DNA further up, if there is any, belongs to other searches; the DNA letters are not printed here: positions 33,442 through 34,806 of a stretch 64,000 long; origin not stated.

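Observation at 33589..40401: Architecture of the giant protein: CARDB/Ig-like repeat arrays, extreme sequon density and a CWB2-like triple module after a Gly7 linker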

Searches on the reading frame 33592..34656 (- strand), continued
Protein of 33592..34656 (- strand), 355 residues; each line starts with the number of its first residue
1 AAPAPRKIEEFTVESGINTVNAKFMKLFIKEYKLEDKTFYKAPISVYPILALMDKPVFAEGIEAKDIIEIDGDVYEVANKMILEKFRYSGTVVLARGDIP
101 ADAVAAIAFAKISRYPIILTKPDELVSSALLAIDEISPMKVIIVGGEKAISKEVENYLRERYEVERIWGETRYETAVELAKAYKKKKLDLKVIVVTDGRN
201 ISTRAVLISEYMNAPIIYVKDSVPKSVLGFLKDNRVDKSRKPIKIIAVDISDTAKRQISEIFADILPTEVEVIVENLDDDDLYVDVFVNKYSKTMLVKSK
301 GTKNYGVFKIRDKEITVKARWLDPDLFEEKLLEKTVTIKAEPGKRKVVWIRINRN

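Call 34: search_solved_structures(query=window:33592-34656:-, max_evalue=0.01, show_alignments=2)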
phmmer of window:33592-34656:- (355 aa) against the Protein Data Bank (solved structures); distinct sequences matched with E-value up to 0.01: 8.
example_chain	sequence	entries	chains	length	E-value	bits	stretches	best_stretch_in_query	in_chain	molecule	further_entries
5j6q_A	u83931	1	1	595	6.7e-14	55.3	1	75-193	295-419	Cell wall binding protein cwp8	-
5j72_A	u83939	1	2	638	1.1e-12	51.3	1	89-235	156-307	Putative N-acetylmuramoyl-L-alanine amidase,autolysin cwp6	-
8bby_B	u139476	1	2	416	2.1e-10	43.9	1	91-182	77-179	S-layer protein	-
7acz_B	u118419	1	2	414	2.5e-10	43.6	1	91-182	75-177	SLPH (HMW SLP)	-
9f8f_B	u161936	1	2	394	9.9e-09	38.3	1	91-181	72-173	SLPH - S-layer protein HMW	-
7acx_B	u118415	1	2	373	3.8e-08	36.4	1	27-182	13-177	S-layer protein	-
7acy_B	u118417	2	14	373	1e-07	35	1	27-182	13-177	S-layer protein | Precursor of the S-layer proteins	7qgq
9f8e_B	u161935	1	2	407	7.8e-05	25.5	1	91-181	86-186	S-layer protein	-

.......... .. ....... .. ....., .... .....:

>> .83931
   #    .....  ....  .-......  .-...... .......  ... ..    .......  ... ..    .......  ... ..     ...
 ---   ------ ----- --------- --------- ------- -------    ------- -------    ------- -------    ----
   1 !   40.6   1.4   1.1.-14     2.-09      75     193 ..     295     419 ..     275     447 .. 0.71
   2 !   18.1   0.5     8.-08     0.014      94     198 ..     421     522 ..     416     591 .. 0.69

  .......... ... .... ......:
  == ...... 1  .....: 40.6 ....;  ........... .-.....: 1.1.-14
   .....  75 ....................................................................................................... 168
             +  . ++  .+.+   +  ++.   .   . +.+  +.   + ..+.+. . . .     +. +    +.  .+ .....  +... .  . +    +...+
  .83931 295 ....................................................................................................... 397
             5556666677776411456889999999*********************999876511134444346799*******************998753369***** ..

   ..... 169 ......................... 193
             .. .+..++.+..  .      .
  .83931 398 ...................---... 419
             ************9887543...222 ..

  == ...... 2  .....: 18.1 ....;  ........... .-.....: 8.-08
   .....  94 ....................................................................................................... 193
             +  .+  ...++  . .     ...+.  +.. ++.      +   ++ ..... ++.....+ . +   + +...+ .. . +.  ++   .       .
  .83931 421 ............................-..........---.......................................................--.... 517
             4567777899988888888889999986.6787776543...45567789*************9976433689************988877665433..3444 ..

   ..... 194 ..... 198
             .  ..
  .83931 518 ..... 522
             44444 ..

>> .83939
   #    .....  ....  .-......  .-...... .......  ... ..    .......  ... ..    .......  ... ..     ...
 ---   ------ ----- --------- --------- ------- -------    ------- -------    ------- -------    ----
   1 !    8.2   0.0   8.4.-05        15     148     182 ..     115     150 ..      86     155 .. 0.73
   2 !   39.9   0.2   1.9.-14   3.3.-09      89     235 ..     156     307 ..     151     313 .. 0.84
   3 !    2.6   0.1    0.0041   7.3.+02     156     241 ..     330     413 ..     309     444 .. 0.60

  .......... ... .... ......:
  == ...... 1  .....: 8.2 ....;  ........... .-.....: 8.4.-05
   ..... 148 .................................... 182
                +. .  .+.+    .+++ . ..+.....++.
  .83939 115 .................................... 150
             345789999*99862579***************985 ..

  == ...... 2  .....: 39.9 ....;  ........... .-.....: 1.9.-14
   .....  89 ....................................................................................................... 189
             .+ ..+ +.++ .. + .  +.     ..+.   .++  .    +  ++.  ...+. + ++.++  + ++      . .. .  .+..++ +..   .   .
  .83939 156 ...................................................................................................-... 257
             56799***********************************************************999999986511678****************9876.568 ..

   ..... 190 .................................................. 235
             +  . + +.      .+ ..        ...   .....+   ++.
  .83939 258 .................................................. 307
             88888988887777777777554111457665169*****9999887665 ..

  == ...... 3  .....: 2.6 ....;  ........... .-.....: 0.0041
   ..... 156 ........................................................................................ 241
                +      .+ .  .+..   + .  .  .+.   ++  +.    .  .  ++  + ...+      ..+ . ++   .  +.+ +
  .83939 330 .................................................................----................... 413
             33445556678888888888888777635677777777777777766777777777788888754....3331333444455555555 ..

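Call 54: search_solved_structures(query=A2, max_evalue=0.001, show_alignments=3)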
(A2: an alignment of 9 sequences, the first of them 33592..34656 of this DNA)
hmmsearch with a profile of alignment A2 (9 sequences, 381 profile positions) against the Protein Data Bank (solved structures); distinct sequences matched with E-value up to 0.001: 8.
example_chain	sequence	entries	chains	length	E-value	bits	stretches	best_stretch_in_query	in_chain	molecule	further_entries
5j6q_A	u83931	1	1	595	3.3e-35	125.2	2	96-259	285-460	Cell wall binding protein cwp8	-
5j72_A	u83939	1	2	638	1.4e-34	123.1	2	119-260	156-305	Putative N-acetylmuramoyl-L-alanine amidase,autolysin cwp6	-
7acz_B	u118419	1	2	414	3.5e-21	79.1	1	118-214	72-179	SLPH (HMW SLP)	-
8bby_B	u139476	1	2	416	3.5e-21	79.1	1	118-214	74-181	S-layer protein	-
9f8f_B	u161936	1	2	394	2.8e-20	76.1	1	119-214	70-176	SLPH - S-layer protein HMW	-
7acx_B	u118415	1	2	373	3.3e-20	75.9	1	119-258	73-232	S-layer protein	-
7acy_B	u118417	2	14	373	4.6e-20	75.4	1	118-258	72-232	S-layer protein | Precursor of the S-layer proteins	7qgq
9f8e_B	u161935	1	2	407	1.6e-17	67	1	118-214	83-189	S-layer protein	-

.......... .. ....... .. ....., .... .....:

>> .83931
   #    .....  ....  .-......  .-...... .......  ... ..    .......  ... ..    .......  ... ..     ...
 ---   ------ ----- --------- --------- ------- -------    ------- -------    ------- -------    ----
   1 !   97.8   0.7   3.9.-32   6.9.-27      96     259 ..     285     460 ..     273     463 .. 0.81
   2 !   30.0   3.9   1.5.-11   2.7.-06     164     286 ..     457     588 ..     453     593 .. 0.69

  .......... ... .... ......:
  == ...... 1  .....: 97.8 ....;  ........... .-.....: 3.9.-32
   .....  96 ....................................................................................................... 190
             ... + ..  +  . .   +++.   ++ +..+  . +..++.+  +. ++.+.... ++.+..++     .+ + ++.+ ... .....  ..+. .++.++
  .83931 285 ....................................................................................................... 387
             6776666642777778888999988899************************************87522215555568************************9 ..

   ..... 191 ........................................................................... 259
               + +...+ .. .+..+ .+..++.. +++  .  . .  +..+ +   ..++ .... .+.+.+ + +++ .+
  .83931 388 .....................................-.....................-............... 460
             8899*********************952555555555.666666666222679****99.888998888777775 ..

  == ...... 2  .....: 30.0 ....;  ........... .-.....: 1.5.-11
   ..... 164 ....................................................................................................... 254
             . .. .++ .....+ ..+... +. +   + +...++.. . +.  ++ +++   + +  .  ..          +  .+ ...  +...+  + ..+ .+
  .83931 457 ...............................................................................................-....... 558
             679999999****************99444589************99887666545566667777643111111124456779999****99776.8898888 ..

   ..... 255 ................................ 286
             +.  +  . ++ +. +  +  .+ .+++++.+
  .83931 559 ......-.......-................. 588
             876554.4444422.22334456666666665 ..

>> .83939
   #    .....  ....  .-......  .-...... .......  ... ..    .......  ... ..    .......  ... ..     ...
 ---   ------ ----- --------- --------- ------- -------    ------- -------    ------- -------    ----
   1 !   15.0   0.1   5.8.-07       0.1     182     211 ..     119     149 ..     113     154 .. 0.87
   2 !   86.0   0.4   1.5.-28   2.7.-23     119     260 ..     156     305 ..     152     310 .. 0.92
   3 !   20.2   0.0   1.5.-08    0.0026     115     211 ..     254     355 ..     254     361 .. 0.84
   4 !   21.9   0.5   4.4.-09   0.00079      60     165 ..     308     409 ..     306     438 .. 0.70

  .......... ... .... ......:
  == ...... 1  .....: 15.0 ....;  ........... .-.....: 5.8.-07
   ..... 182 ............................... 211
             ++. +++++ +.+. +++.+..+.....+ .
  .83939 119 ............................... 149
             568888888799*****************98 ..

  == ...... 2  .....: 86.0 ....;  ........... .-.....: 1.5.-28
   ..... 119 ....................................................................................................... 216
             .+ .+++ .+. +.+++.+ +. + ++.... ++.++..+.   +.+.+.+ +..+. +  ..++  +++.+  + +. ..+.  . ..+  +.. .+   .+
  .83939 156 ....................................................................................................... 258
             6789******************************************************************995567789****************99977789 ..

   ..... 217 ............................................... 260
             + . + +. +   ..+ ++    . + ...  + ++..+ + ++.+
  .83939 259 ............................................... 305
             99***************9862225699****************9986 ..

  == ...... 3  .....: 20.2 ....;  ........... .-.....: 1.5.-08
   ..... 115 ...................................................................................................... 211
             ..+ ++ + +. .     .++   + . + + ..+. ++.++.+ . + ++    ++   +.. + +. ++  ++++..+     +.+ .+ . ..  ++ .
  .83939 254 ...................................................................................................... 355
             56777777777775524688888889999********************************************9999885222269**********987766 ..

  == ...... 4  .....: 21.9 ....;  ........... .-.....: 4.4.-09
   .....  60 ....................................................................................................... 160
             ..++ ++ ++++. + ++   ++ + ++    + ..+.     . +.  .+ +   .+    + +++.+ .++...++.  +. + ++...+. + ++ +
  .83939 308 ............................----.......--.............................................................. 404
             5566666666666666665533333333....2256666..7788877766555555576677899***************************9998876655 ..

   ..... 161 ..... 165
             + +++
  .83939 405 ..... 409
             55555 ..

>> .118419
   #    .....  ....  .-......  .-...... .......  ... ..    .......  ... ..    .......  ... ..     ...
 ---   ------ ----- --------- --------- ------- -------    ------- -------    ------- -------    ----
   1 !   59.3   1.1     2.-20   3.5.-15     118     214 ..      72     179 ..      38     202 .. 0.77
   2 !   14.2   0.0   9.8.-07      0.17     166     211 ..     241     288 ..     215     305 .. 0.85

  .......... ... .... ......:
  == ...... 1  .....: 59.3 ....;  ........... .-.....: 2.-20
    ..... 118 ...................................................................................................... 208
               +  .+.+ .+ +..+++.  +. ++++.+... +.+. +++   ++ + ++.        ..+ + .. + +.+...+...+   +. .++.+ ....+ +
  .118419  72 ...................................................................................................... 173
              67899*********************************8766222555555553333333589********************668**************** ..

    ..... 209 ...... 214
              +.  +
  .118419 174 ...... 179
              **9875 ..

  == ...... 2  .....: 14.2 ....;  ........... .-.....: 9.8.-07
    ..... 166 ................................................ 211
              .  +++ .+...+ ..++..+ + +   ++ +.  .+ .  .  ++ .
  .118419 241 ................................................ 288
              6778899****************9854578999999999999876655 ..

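Call 66: search_protein_representatives(alignment_id=A2)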
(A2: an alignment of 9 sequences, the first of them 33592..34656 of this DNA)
Query: 9 sequences, 381 profile positions. Proteins with E-value up to 0.001 (for the whole library): 28411; up to 1e-10: 23433; up to 1e-30: 6016. The best 150 are listed.
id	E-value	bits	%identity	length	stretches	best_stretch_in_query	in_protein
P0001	3.6e-139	480.6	-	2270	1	25-381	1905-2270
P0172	4.2e-137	473.8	-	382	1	6-380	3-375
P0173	4.1e-134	464.0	-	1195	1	14-380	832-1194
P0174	1.4e-108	379.9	-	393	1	35-376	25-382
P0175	5.1e-106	371.5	-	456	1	10-320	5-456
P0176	1.5e-103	363.4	-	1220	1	16-378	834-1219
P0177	7.1e-101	354.6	-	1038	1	29-316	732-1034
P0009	7.4e-101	354.5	-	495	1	3-290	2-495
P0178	2.3e-98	346.3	-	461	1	26-311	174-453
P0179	1.4e-96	340.5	-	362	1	39-381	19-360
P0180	9.3e-96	337.7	-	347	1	10-309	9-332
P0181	1.1e-95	337.5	-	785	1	32-289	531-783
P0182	1.8e-95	336.8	-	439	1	33-290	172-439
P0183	3.5e-95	335.9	-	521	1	26-290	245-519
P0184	9.3e-94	331.2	-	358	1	6-301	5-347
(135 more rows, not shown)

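Call 74: find_encoding_contigs(protein=P0173, flank=8000, max_places=4)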
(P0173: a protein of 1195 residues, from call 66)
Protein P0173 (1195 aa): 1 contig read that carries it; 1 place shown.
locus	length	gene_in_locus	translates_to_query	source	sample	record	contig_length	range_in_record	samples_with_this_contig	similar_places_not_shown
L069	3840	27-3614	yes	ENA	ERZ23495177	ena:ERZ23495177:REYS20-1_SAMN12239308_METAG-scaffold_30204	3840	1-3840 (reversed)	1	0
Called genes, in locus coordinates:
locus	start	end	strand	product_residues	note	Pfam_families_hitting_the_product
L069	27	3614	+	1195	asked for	PF07705:CARDB, PF04122:CW_binding_2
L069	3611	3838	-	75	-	?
